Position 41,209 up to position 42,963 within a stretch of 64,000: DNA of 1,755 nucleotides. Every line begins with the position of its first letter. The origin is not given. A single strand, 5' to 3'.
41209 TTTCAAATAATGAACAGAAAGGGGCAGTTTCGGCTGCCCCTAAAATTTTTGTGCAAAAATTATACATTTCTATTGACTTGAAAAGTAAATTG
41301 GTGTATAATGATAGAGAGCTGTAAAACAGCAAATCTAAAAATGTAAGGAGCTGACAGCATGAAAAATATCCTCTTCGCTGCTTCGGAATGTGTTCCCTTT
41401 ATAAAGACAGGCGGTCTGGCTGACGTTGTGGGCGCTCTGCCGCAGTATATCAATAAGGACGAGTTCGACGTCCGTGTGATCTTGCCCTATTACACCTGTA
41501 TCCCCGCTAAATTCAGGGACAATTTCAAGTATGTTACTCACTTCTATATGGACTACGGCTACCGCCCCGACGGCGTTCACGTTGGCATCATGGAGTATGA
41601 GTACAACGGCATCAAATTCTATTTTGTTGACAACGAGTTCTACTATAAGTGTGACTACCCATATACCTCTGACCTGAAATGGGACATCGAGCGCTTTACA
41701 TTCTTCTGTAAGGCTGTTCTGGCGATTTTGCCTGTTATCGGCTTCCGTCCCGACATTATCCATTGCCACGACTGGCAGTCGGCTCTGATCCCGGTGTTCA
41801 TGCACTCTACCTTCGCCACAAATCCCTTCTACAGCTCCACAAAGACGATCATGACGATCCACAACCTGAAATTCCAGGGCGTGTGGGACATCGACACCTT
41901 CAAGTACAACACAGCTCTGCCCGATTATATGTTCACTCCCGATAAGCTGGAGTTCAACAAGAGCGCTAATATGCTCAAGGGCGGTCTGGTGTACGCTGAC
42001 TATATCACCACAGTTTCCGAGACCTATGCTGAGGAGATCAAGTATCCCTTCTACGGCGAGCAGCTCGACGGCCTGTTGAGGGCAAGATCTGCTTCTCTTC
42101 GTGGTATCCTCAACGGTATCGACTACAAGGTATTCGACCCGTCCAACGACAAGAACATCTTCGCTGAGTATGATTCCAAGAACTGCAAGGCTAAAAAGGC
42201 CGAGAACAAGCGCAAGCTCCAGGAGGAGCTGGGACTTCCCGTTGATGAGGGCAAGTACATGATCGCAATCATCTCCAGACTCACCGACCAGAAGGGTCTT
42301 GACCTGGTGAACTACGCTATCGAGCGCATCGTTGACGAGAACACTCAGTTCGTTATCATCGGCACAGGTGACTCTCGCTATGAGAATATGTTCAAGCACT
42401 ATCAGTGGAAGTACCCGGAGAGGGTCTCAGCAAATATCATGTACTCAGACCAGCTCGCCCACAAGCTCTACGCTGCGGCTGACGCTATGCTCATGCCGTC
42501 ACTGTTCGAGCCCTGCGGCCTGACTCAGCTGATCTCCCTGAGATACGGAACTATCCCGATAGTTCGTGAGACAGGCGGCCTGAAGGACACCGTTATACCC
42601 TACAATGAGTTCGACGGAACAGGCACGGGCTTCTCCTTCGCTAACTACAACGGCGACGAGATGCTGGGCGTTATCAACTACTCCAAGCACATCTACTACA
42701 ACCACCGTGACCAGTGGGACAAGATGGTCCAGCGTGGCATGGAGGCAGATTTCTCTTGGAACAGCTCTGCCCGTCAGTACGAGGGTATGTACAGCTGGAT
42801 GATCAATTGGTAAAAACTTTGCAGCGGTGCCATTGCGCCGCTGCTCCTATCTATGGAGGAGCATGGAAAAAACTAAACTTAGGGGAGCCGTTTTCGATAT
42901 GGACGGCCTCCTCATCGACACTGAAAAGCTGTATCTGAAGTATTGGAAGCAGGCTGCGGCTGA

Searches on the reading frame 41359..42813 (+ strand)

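Call 91: search_protein_families(library=pfam, proteins=[window:41359-42813:+], max_evalue=0.0001)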
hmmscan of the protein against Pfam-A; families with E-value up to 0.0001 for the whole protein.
window:41359-42813:+ (484 aa): 3 families
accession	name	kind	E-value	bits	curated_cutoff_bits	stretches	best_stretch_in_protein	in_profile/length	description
PF08323.17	Glyco_transf_5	-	8.6e-83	278.1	22.7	1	3-241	1-238/239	Starch synthase catalytic domain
PF00534.26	Glycos_transf_1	-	7.3e-15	55.4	26.4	1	294-453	10-165/172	Glycosyl transferases group 1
PF13692.12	Glyco_trans_1_4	-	2e-10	41.5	27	1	301-413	3-116/142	Glycosyl transferases group 1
